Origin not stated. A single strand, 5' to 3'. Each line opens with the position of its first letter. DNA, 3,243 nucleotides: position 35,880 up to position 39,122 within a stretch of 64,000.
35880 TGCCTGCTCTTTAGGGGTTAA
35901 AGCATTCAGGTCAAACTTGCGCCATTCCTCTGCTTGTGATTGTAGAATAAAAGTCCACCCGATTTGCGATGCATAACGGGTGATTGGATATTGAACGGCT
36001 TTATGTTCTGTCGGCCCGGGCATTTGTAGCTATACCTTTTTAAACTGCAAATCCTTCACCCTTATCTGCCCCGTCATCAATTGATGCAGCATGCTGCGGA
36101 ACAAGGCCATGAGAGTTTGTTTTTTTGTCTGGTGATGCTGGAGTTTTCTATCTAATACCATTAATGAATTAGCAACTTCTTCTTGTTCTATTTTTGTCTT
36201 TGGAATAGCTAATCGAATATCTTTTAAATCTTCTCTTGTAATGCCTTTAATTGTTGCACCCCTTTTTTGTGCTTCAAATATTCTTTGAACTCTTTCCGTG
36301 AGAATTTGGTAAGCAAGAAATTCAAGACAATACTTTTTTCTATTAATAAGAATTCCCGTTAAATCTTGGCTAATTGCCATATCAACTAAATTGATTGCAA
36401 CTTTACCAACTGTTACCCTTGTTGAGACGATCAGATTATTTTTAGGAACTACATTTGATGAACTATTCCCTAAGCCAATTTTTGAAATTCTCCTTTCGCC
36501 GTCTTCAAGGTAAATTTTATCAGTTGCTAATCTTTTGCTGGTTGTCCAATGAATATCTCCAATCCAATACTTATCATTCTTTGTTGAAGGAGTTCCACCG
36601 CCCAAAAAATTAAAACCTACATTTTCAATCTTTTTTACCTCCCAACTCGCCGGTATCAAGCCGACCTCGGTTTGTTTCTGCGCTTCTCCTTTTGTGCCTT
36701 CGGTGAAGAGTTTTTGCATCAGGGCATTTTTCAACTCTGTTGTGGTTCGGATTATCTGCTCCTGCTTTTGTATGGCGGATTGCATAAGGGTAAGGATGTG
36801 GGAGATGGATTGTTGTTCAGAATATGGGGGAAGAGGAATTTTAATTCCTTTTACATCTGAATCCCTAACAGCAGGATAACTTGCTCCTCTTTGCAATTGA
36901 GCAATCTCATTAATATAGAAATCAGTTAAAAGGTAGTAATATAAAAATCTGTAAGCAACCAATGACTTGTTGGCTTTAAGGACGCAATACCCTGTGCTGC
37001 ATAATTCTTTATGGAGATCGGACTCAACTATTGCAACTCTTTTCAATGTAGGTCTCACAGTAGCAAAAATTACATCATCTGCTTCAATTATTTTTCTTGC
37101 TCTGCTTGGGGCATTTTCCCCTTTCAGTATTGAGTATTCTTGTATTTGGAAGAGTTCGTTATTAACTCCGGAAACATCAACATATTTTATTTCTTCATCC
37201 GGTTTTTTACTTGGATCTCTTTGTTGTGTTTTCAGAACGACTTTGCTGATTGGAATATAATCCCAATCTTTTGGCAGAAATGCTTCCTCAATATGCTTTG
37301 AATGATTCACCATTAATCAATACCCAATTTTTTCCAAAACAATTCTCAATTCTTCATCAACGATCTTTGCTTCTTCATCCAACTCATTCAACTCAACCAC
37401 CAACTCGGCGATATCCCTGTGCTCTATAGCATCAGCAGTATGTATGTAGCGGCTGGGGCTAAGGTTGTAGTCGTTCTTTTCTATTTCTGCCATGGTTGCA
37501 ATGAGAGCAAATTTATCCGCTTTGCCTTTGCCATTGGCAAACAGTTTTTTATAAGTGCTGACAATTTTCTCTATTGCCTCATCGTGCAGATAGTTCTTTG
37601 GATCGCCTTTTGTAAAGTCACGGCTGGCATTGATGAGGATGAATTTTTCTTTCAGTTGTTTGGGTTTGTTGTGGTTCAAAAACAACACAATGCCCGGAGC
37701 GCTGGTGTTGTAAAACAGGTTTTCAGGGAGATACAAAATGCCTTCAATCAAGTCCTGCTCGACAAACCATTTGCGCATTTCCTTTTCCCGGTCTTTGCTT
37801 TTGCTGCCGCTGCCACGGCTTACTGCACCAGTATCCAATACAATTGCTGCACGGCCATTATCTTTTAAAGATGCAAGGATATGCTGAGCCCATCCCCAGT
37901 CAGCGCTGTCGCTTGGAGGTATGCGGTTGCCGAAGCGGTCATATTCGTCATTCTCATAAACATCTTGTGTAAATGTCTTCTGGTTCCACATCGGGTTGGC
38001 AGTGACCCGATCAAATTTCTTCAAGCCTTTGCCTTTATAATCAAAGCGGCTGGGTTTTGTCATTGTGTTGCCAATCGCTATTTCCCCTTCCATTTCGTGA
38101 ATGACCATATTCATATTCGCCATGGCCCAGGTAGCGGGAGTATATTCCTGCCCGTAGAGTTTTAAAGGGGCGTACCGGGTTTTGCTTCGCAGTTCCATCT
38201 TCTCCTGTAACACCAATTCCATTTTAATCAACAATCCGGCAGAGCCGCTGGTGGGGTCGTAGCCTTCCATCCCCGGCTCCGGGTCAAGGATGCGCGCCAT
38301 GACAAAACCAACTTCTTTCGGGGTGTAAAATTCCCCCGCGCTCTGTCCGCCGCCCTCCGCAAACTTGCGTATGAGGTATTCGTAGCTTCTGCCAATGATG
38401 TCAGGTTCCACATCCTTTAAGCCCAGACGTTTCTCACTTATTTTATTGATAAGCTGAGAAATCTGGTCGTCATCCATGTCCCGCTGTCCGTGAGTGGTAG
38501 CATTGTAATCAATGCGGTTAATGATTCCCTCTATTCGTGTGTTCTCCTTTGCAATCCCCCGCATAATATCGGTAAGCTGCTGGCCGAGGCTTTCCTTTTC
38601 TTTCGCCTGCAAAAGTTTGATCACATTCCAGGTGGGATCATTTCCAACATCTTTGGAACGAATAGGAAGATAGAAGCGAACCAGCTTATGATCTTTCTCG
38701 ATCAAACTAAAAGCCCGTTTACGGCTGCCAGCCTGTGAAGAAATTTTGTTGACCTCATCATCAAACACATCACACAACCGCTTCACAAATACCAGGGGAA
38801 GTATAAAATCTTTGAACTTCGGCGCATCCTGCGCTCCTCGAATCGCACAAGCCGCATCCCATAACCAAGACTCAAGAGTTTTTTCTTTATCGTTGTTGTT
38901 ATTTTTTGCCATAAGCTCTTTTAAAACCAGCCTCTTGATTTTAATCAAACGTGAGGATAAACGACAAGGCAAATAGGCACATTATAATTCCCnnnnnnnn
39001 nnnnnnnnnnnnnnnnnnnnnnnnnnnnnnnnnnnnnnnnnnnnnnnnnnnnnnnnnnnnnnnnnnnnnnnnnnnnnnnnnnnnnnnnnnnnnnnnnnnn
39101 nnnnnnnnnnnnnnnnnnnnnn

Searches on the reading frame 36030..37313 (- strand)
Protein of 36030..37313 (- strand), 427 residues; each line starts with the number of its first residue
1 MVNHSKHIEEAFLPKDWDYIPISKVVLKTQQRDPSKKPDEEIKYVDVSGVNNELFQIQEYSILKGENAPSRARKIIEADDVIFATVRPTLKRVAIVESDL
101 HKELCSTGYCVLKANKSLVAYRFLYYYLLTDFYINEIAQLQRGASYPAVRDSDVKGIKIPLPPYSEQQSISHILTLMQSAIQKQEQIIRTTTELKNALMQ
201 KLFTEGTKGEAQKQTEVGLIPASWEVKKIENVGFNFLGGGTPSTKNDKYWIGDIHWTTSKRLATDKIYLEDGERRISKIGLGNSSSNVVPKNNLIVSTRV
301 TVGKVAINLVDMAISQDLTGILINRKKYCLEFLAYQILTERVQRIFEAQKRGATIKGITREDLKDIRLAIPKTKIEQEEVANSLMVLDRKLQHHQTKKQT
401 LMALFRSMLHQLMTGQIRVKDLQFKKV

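Call 86: search_protein_families(library=pfam, proteins=[window:36030-37313:-], max_evalue=0.001)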
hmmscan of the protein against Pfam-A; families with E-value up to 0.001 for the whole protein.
window:36030-37313:- (427 aa): 1 family
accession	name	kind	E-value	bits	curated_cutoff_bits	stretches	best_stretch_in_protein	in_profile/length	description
PF01420.25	Methylase_S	-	1.1e-32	114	22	2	222-401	2-166/168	Type I restriction modification DNA specificity domain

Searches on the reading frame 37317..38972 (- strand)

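Call 3: search_protein_families(library=pfam, proteins=[window:37317-38972:-], max_evalue=1)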
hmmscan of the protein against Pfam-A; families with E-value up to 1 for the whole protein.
window:37317-38972:- (551 aa): 2 families
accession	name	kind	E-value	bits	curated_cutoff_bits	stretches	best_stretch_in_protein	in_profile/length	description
PF02384.22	N6_Mtase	-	9.6e-85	285.1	20.4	1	190-515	3-308/311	N-6 DNA Methylase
PF12161.14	HsdM_N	-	6.7e-18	66.1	24.5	1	33-178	1-135/135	HsdM N-terminal domain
